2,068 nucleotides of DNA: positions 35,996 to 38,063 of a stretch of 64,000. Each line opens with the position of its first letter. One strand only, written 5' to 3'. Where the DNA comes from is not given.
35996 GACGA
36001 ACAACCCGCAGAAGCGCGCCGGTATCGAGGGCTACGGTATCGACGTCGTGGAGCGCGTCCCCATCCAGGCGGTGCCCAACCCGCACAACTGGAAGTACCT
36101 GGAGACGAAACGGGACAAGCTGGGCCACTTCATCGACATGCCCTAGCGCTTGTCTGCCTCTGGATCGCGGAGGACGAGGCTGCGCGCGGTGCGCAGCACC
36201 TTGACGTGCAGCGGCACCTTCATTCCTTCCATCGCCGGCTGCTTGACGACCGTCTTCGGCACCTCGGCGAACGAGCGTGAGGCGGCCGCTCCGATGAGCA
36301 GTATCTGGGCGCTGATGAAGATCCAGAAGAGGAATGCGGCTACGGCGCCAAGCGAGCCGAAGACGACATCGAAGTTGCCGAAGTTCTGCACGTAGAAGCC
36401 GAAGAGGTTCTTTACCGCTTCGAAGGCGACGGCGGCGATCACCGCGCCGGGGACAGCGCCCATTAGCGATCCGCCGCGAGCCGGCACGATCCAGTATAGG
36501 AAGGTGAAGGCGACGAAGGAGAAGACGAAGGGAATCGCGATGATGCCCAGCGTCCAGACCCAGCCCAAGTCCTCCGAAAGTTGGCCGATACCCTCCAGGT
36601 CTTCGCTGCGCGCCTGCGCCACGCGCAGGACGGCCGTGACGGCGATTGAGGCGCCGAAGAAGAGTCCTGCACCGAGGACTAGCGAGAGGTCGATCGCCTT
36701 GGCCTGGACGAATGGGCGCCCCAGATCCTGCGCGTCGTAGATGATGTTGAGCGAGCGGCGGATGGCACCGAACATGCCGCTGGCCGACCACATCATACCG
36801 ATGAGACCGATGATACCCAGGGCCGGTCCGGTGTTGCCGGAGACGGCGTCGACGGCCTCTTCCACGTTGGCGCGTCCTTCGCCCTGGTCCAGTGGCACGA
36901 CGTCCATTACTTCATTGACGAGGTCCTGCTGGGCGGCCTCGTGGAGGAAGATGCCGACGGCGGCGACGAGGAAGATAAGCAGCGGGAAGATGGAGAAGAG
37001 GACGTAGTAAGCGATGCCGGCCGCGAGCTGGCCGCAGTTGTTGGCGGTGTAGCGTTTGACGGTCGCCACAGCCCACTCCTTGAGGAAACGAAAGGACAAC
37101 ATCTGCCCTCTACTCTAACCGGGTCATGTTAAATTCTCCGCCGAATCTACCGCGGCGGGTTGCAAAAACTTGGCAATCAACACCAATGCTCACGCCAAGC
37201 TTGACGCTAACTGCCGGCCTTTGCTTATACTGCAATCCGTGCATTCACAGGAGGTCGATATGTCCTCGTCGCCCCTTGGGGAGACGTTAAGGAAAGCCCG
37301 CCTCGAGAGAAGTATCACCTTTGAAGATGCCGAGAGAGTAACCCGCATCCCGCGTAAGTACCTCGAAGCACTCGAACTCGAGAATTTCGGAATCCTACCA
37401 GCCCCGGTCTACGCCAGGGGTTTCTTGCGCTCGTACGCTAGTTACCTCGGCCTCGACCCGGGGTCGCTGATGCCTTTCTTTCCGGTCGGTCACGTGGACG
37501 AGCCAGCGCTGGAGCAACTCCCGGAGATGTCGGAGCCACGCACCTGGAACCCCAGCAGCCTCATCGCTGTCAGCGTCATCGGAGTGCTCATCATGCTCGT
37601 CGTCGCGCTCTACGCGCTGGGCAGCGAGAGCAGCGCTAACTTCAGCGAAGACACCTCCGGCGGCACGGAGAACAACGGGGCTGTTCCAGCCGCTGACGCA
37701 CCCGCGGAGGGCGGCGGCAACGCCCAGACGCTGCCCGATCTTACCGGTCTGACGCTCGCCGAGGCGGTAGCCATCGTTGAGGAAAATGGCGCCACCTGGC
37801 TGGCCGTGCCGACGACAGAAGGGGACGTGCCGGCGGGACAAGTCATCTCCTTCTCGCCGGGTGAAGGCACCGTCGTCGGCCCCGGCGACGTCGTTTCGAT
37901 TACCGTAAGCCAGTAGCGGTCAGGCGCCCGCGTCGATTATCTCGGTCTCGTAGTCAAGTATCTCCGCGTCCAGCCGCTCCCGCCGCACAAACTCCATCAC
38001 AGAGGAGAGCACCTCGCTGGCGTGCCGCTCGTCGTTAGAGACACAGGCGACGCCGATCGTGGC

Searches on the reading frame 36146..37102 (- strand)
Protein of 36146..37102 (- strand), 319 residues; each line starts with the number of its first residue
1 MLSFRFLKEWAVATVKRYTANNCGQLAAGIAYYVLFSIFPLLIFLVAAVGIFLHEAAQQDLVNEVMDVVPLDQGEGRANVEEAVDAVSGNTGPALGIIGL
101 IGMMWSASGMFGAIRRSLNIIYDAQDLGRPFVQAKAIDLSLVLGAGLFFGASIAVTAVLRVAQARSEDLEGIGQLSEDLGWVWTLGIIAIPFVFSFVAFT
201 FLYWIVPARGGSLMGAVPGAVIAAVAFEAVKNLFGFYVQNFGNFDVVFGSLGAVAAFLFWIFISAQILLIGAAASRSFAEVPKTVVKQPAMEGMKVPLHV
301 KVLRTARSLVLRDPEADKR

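Call 69: search_protein_families(library=pfam, proteins=[window:36146-37102:-], max_evalue=0.001)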
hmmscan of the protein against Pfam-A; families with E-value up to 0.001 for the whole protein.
window:36146-37102:- (319 aa): 1 family
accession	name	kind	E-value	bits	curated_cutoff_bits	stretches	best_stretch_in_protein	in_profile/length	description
PF03631.20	Virul_fac_BrkB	-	3.2e-61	207.7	33.7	1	21-279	3-256/259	Virulence factor BrkB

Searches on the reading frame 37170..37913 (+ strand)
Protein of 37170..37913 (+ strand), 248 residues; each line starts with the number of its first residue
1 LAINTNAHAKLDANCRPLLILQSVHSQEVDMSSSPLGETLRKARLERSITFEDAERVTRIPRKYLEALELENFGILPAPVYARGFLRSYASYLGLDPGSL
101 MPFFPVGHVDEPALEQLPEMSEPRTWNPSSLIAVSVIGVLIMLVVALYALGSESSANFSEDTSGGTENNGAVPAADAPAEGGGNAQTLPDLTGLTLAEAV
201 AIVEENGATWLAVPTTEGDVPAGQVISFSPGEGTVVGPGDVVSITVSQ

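Call 69: search_protein_families(library=pfam, proteins=[window:37170-37913:+], max_evalue=0.001)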
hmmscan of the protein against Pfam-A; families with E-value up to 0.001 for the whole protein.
window:37170-37913:+ (248 aa): 3 families
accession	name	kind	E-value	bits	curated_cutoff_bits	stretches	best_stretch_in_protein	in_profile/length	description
PF13413.12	HTH_25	-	2.5e-23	82.1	24.6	1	39-99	1-61/62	Helix-turn-helix domain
PF03793.24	PASTA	-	7.2e-12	45.5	23.2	1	187-248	2-64/64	PASTA domain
PF12844.13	HTH_19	-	1.3e-06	28.7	30.2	1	37-101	1-59/64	Helix-turn-helix domain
